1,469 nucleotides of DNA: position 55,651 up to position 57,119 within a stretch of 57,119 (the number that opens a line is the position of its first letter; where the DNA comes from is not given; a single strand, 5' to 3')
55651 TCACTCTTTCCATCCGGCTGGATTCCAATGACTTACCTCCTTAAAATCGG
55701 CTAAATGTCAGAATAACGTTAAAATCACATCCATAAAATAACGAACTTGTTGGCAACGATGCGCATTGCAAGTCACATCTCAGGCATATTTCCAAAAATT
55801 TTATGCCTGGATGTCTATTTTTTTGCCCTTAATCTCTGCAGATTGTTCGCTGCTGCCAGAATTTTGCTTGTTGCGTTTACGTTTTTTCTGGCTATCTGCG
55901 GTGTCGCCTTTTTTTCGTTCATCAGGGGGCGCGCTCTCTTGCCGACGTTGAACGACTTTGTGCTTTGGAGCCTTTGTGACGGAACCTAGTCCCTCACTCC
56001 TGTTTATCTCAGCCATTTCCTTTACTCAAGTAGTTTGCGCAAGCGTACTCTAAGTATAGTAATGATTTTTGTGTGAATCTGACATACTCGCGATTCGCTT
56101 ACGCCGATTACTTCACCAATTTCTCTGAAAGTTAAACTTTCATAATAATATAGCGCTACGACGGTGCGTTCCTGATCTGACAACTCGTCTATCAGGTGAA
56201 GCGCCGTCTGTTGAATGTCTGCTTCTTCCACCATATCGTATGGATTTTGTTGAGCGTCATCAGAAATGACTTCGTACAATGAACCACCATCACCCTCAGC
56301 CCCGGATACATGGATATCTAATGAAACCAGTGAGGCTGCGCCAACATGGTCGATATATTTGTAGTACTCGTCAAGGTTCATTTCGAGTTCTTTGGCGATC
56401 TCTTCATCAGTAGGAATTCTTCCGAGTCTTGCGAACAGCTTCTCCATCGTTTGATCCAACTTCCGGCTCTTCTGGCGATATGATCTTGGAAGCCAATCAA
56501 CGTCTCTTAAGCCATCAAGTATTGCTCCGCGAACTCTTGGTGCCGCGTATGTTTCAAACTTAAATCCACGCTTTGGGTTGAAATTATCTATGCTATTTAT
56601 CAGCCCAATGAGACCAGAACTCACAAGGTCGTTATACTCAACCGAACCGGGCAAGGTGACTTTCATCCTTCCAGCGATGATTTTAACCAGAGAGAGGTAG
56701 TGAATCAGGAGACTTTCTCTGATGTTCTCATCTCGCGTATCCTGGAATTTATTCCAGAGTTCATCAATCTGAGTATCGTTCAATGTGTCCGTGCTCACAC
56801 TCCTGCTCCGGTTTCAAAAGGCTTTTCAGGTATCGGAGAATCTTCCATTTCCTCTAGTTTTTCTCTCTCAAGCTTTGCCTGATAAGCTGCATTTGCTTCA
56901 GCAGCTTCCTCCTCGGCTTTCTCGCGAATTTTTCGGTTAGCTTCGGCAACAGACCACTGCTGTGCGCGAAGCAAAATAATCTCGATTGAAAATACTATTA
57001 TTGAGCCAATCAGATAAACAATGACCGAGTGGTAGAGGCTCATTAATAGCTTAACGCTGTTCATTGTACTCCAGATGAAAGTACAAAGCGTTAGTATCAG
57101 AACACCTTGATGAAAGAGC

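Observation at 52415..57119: fliA is embedded in an unusual signalling operon (membrane protein - fliA - tiny basic ORF - HDOD - AMIN/TPR/TM/IDR/HTH protein - degenerate kinase)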

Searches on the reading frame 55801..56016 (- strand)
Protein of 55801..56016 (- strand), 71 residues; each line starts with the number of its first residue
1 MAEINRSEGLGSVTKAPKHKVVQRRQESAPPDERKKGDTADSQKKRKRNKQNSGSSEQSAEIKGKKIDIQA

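Call 3: search_protein_families(library=pfam, proteins=[window:55801-56016:-], max_evalue=0.1)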
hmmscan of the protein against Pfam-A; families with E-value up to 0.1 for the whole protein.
window:55801-56016:- (71 aa): 0 families

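Call 6: search_protein_families(library=ncbifam, proteins=[window:55801-56016:-], max_evalue=0.01)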
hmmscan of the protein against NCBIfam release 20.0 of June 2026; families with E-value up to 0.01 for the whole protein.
window:55801-56016:- (71 aa): 0 families

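Call 36: search_protein_families(library=pfam, alignment_id=A2, max_evalue=10)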
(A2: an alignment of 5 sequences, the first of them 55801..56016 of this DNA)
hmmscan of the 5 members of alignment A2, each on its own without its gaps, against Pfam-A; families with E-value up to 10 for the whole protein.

A. member 1, window:55801-56016:- (71 aa): 0 families

B. families by the number of members that match (of 5 scanned): 2 families
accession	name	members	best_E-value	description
PF03568.22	Peptidase_C50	1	0.057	Peptidase family C50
PF13974.11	YebO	1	0.57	YebO-like protein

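Call 57: list_cluster_members(proteins=[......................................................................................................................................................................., window:55801-56016:-, window:54782-55678:-])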
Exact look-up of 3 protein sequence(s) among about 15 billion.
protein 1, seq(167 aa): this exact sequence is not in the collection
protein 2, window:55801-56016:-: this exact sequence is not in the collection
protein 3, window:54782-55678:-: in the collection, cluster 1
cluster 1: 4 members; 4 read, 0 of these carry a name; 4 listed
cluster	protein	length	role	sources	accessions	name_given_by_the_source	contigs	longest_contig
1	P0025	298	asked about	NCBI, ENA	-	-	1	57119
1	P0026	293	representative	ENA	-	-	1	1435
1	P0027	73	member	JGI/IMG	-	-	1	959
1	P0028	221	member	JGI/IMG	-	-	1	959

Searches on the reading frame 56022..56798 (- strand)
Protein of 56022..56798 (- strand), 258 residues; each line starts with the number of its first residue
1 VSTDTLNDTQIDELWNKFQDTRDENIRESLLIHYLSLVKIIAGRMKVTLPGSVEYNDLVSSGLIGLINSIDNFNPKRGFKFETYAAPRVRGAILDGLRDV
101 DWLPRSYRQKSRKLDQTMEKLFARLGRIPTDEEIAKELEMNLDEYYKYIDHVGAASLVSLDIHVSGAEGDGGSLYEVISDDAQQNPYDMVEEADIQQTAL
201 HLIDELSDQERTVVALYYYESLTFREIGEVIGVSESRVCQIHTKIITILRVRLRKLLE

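Call 3: search_protein_families(library=pfam, proteins=[window:56022-56798:-], max_evalue=0.1)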
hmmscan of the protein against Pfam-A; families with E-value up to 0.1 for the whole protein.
window:56022-56798:- (258 aa): 9 families
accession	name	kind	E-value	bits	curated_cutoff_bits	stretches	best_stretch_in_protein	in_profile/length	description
PF04545.22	Sigma70_r4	-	1.4e-15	56.9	24.1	1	203-250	2-49/50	Sigma-70, region 4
PF04542.20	Sigma70_r2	-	1.8e-14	53.7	24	1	33-102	4-70/71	Sigma-70 region 2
PF04539.22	Sigma70_r3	-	3.6e-11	43.5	25.3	1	110-189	2-77/78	Sigma-70 region 3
PF08281.18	Sigma70_r4_2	-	6.1e-09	35.8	25.7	1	200-238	5-43/54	Sigma-70, region 4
PF13384.12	HTH_23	-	0.0079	16.4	24.6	1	207-242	3-38/50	Homeodomain-like domain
PF13936.12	HTH_38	-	0.0096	16.1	27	1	205-236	4-35/44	Helix-turn-helix domain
PF07638.17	Sigma70_ECF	-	0.015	15.6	21.1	1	185-238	118-168/185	ECF sigma factor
PF13613.12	HTH_Tnp_4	-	0.027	14.5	27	1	213-254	11-52/53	Helix-turn-helix of DDE superfamily endonuclease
PF04297.20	UPF0122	-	0.074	13.7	22.7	0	206-249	18-61/101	Putative helix-turn-helix protein, YlxM / p13 like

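Call 5: find_encoding_contigs(protein=window:56022-56798:-, flank=10000, max_places=6)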
Protein window:56022-56798:- (258 aa): 2 contigs read that carry it; 2 places shown.
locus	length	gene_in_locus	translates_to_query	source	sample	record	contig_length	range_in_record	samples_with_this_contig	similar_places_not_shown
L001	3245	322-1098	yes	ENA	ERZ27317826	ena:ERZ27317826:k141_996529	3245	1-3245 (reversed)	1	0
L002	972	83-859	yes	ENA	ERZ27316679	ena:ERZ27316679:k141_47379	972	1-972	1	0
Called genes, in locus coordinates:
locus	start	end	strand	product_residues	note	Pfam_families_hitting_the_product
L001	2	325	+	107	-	?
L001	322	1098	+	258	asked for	PF04542:Sigma70_r2, PF04539:Sigma70_r3, PF04545:Sigma70_r4, PF08281:Sigma70_r4_2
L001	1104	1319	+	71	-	-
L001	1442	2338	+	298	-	PF08668:HDOD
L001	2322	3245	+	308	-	?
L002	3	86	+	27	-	?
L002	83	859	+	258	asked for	PF04542:Sigma70_r2, PF04539:Sigma70_r3, PF04545:Sigma70_r4, PF08281:Sigma70_r4_2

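Call 6: search_protein_families(library=ncbifam, proteins=[window:56022-56798:-], max_evalue=0.01)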
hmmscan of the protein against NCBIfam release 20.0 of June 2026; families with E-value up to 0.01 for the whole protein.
window:56022-56798:- (258 aa): 80 families (the best 25 are shown)
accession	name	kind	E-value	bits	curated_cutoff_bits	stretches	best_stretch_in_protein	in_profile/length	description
NF004935.0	PRK06288.1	equivalog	2.4e-87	293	343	1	4-255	12-264/270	RNA polymerase sigma factor WhiG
TIGR02479.1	FliA_WhiG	subfamily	5.4e-76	255.2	189.6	1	31-253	2-223/224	FliA/WhiG family RNA polymerase sigma factor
NF005413.0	PRK06986.1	subfamily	3.5e-68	230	201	1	23-255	11-238/241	RNA polymerase sigma factor FliA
NF005809.0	PRK07670.1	equivalog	6.3e-68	229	326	1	10-255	8-252/255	FliA/WhiG family RNA polymerase sigma factor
NF004572.0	PRK05911.1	equivalog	2e-57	194.5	378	1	5-255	3-255/257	RNA polymerase sigma factor sigma-28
TIGR02980.1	SigBFG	subfamily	1.7e-38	132.6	234.35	1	24-252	2-225/227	SigB/SigF/SigG family RNA polymerase sigma factor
NF009091.0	PRK12427.1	equivalog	4.8e-36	124.6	339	1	31-249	21-227/233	FliA/WhiG family RNA polymerase sigma factor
NF005644.0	PRK07408.1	subfamily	3.9e-34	118.5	261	1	8-250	10-250/258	RNA polymerase sigma factor SigF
TIGR02937.1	sigma70-ECF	superfamily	2.9e-32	111.6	42.9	1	27-253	3-165/165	sigma-70 family RNA polymerase sigma factor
NF004052.0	PRK05572.1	subfamily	1.3e-29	103.5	311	1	4-254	12-251/252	SigF/SigG family RNA polymerase sporulation sigma factor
TIGR02941.1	Sigma_B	equivalog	2.2e-29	102.7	315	1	5-250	9-250/255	RNA polymerase sigma factor SigB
TIGR02997.1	Sig70-cyanoRpoD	subfamily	3.1e-29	102.2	384.5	1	25-250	74-298/298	RNA polymerase sigma factor, RpoD/SigA family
TIGR02885.1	spore_sigF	equivalog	8.7e-29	101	321.45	1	22-252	8-230/231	RNA polymerase sporulation sigma factor SigF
TIGR02394.1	rpoS_proteo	equivalog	1.7e-27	96.7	378.7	1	23-254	44-275/285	RNA polymerase sigma factor RpoS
TIGR02393.1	RpoD_Cterm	equivalog_domain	1.8e-27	96.5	354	1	36-253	11-228/238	RNA polymerase sigma factor RpoD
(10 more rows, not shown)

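Call 10: find_related_loci(query=window:56022-56798:-, collection=genome_contigs, flank=10000)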
Query window:56022-56798:- (258 aa) in genome_contigs; peptide patterns used: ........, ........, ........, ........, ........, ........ (x = any residue, [..] = any of these).
75 stretches matched a pattern; 10 encode a relative of the query (tblastn E <= 1e-3); 10 distinct loci.
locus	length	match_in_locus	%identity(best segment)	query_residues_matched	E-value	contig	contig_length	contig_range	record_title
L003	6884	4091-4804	78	11-247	1e-127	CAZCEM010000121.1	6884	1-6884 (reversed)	MAG TPA_asm: uncultured bacterium isolate SRP098346_co1_144 genome assembly, contig: NODE_15516_length_6884_cov_6.089911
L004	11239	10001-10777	66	1-258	6e-115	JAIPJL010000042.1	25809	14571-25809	MAG: bacterium isolate Tobar14m-G34 Tobar14m-C1155, whole genome shotgun sequence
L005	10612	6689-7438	66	10-258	4e-113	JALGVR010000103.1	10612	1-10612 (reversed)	MAG: bacterium isolate Meg19_1012_Bin_198 Meg19_1012_Bin_198_scaffold_21549, whole genome shotgun sequence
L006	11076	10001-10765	64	3-258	9e-113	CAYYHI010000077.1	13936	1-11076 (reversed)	MAG TPA_asm: uncultured bacterium isolate binchicken_co100_320 genome assembly, contig: NODE_6932_length_13936_cov_5.752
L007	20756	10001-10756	39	6-256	1e-56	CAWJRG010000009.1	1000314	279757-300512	MAG: uncultured bacterium isolate MFD03726.bin.1.65 genome assembly, contig: contig_7, whole genome shotgun sequence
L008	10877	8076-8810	43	12-255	6e-56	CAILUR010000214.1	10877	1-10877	uncultured bacterium isolate KR_bin-1670 genome assembly, contig: bin-1670:214/268, whole genome shotgun sequence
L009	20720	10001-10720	39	14-255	2e-54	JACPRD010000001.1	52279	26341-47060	MAG: Planctomycetota bacterium isolate NC_groundwater_670_Ag_B-0.1um_68_49 B_1_S1_Biohub_coassembly_k141_38927, whole ge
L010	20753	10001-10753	39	7-256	2e-54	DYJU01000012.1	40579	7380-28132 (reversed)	MAG TPA_asm: Candidatus Methylomirabilis sp. isolate SulCav_AS07-7_2_29_45 SulCav_AS07_7_871_length_40579_cov_24_002443,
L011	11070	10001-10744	38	6-255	2e-54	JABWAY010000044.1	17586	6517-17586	MAG: Candidatus Brocadiia bacterium isolate MAG_16 scaffold_3420, whole genome shotgun sequence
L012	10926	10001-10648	40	33-253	2e-44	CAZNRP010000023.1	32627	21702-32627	MAG TPA_asm: uncultured Thiohalophilus sp. isolate SRP128015_co1_353 genome assembly, contig: NODE_1453_length_32627_cov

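Call 39: search_protein_families(library=pfam, proteins=[L008:10531-10851:+, L010:12448-12765:+, L007:12575-12901:+, L009:10890-11219:+, L010:12768-13325:+, L007:12911-13492:+, L010:9704-9982:+, L008:7707-8021:+, L007:9604-9897:+, L005:7783-8289:+], max_evalue=1)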
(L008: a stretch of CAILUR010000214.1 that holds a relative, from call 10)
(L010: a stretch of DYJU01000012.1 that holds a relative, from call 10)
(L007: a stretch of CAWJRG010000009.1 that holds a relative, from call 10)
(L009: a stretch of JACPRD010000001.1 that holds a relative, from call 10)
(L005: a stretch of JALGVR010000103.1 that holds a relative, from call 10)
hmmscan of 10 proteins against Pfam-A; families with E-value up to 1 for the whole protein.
L008:10531-10851:+ (106 aa): 1 family
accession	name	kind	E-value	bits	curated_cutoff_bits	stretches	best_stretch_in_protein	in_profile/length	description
PF04426.17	Bul1_C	-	0.2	11.5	24.2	1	5-85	133-213/272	Bul1 C terminus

L010:12448-12765:+ (105 aa): 2 families
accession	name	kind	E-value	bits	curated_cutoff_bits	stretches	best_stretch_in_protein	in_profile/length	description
PF05985.16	EutC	-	0.017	14.9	25.8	1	7-71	14-79/235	Ethanolamine ammonia-lyase light chain (EutC)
PF17110.10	TFB6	-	0.13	12.5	21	1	25-94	86-155/170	Subunit 11 of the general transcription factor TFIIH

L007:12575-12901:+ (108 aa): 3 families
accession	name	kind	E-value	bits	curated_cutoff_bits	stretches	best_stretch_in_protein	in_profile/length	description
PF20040.4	DUF6442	-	0.07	13.8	25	1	73-104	2-33/102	Family of unknown function (DUF6442)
PF03938.19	OmpH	-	0.17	12.5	32.4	1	15-100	15-103/141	Outer membrane protein (OmpH-like)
PF13270.11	CCDC28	-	0.88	10.4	25.6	1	15-57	29-71/88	Coiled-coil domain-containing protein 28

L009:10890-11219:+ (109 aa): 0 families

L010:12768-13325:+ (185 aa): 6 families
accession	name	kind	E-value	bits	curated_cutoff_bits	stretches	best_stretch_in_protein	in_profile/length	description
PF10975.14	DUF2802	-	6e-07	30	33.5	1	138-182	24-67/68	Protein of unknown function (DUF2802)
PF19610.4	DUF6115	-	0.00048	20.9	27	1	51-181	5-133/134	Family of unknown function (DUF6115)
PF02796.21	HTH_7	-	0.0041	17.7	23.8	1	141-172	5-35/45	Helix-turn-helix domain of resolvase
PF20663.3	COG4_N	-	0.0042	17.6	27.3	1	41-106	6-70/107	Conserved oligomeric Golgi complex subunit 4, N-terminal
PF01022.26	HTH_5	-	0.054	13.8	22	1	154-175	11-32/47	Bacterial regulatory protein, arsR family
PF20854.2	LED_rpt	-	0.52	10.5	59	1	79-156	18-95/176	LED repeat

L007:12911-13492:+ (193 aa): 7 families
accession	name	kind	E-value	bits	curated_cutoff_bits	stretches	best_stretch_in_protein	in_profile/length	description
PF10975.14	DUF2802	-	6.9e-06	26.6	33.5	1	149-192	24-67/68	Protein of unknown function (DUF2802)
PF10157.14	BORCS6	-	7.5e-05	23.3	35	1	42-98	22-78/101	BLOC-1-related complex sub-unit 6 C-terminal helix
PF02796.21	HTH_7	-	0.00015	22.3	23.8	1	153-181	8-34/45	Helix-turn-helix domain of resolvase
PF19610.4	DUF6115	-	0.00053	20.8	27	1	53-191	6-133/134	Family of unknown function (DUF6115)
PF05568.16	ASFV_J13L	-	0.016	15.5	23.6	1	1-52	31-83/189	African swine fever virus J13L protein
PF25184.1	YxzE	-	0.063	14.7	40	1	1-29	1-30/65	YxzE-like putative bacteriocin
PF13936.12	HTH_38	-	0.09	13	27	1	160-177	12-29/44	Helix-turn-helix domain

L010:9704-9982:+ (92 aa): 4 families
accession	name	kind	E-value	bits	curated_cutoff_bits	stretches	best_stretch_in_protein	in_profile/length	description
PF18916.5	Lycopene_cyc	-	0.00057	20.8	27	1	10-73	6-65/92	Lycopene cyclase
PF05814.16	Ac76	-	0.0071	16.8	22.5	1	20-88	13-78/83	Orf76 (Ac76)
PF17382.7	Ycf70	-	0.084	13.7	25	1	38-76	33-73/89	Uncharacterized Ycf70-like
PF06143.16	Baculo_11_kDa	-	0.1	12.6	28.4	1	22-67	24-71/84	Baculovirus 11 kDa family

L008:7707-8021:+ (104 aa): 1 family
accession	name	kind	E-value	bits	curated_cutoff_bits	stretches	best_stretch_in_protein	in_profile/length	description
PF10779.14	XhlA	-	0.8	10.4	34.7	0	7-26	45-65/67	Haemolysin XhlA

L007:9604-9897:+ (97 aa): 7 families
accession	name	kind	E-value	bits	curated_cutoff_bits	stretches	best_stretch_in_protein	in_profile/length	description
PF09991.14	DUF2232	-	0.00068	19.3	27.8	1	10-70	60-118/290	Predicted membrane protein (DUF2232)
PF06837.17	Fijivirus_P9-2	-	0.0096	16.1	27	1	8-90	61-142/178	Fijivirus P9-2 protein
PF09624.15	DUF2393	-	0.04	14.3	26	1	26-93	5-72/146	Protein of unknown function (DUF2393)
PF00335.26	Tetraspanin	-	0.077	13.1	32.1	1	13-84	49-124/225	Tetraspanin family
PF07086.17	Jagunal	-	0.17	12.3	25.4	1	16-77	86-147/187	Jagunal, ER re-organisation during oogenesis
PF05421.16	DUF751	-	0.5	11.6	27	1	13-58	13-57/60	Protein of unknown function (DUF751)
PF11151.13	DUF2929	-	0.7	10.7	23.8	1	16-57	13-54/56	Protein of unknown function (DUF2929)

L005:7783-8289:+ (168 aa): 1 family
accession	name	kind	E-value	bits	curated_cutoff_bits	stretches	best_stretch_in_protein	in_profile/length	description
PF19610.4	DUF6115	-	0.0025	18.6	27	1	127-159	101-133/134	Family of unknown function (DUF6115)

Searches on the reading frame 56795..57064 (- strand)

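Call 3: search_protein_families(library=pfam, proteins=[window:56795-57064:-], max_evalue=0.1)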
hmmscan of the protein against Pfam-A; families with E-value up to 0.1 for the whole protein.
window:56795-57064:- (89 aa): 2 families
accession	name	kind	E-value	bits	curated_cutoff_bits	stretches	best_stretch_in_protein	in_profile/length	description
PF15048.11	OSTbeta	-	0.027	15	27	1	20-82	41-101/122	Organic solute transporter subunit beta protein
PF15103.11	G0-G1_switch_2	-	0.036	14.9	27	1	13-70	23-81/105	G0/G1 switch protein 2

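Call 6: search_protein_families(library=ncbifam, proteins=[window:56795-57064:-], max_evalue=0.01)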
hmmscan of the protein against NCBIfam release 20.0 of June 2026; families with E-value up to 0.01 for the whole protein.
window:56795-57064:- (89 aa): 0 families
